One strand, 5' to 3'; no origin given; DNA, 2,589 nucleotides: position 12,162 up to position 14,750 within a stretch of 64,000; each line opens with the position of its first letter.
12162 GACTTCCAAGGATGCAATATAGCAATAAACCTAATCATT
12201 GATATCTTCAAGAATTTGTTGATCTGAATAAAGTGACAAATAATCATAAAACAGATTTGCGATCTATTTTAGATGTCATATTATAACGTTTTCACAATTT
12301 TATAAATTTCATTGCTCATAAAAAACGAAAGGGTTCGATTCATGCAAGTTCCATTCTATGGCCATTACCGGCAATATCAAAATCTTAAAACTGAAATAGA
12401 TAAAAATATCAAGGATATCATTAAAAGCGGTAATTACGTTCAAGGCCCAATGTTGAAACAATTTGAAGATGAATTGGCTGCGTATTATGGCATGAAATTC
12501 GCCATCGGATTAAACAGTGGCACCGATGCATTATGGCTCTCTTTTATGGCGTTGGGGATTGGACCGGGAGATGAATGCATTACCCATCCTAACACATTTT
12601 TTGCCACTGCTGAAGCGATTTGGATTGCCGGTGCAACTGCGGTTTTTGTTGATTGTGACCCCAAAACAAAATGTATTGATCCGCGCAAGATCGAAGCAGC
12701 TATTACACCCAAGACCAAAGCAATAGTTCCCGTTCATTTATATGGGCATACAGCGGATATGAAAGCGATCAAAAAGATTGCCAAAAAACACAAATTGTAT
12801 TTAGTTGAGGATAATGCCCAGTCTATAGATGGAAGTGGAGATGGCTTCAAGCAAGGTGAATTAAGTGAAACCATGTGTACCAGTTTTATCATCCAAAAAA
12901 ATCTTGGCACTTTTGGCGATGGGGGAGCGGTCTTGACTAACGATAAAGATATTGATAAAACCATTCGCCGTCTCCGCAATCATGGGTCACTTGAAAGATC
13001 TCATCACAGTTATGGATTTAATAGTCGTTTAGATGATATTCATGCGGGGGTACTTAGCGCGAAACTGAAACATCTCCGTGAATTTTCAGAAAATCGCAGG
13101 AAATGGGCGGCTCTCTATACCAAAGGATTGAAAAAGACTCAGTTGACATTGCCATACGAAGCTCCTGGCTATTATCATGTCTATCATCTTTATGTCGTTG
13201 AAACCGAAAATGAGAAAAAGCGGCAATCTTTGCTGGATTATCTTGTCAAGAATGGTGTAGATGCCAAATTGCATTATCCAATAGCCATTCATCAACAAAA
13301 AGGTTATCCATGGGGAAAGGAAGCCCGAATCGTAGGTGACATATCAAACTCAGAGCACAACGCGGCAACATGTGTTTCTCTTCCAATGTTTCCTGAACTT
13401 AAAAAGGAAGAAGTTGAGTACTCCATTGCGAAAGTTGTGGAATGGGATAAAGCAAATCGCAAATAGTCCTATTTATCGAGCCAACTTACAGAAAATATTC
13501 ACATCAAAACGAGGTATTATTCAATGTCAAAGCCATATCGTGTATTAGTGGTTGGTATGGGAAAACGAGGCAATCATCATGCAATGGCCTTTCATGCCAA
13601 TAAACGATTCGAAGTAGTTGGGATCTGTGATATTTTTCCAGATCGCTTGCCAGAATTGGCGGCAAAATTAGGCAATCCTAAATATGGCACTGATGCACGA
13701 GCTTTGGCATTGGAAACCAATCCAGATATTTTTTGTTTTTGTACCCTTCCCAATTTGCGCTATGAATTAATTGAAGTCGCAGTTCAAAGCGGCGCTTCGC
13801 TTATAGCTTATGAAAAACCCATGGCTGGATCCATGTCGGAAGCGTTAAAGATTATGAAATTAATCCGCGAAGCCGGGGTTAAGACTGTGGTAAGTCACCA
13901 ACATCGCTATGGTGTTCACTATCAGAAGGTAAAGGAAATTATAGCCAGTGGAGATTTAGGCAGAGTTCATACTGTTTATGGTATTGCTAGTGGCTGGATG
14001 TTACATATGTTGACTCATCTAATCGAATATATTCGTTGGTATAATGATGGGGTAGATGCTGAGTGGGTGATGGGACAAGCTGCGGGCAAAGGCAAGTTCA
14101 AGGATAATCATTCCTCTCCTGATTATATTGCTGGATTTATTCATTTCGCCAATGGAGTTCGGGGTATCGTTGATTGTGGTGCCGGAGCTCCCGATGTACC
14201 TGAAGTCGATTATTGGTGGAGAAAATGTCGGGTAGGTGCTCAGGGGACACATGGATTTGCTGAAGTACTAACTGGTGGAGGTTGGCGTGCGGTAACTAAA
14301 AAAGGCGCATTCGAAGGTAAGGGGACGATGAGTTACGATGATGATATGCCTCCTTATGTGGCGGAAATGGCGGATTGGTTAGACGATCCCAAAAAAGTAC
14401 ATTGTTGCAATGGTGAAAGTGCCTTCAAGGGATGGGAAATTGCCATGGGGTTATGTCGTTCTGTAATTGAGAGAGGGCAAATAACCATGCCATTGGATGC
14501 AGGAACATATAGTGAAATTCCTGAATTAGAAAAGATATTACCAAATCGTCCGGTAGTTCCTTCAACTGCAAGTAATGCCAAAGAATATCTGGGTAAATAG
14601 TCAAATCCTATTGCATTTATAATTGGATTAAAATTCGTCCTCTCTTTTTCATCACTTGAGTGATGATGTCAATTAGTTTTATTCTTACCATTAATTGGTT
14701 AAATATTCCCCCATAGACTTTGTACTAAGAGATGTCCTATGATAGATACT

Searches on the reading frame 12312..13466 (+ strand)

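Call 96: search_protein_families(library=pfam, proteins=[window:12312-13466:+], max_evalue=0.00001)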
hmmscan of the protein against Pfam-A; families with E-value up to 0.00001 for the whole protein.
window:12312-13466:+ (384 aa): 4 families
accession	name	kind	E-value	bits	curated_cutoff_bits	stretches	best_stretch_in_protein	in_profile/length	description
PF01041.23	DegT_DnrJ_EryC1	-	1.8e-107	360.1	19.8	1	25-375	3-359/360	DegT/DnrJ/EryC1/StrS aminotransferase family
PF00155.27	Aminotran_1_2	-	7.5e-10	39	19.7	1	33-223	29-246/361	Aminotransferase class I and II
PF01212.27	Beta_elim_lyase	-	4.4e-07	30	27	1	42-175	28-176/288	Beta-eliminating lyase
PF01053.26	Cys_Met_Meta_PP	-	4.7e-07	29.1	27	1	44-169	50-175/381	Cys/Met metabolism PLP-dependent enzyme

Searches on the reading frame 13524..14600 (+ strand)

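Call 96: search_protein_families(library=pfam, proteins=[window:13524-14600:+], max_evalue=0.00001)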
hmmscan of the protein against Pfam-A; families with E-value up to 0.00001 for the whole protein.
window:13524-14600:+ (358 aa): 2 families
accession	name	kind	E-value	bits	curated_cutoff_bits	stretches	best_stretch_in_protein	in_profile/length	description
PF01408.29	GFO_IDH_MocA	-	5.4e-16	59.8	24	1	6-124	2-119/120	Oxidoreductase family, NAD-binding Rossmann fold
PF22725.1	GFO_IDH_MocA_C3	-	2.2e-08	34.6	27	0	156-224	43-108/124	GFO/IDH/MocA C-terminal domain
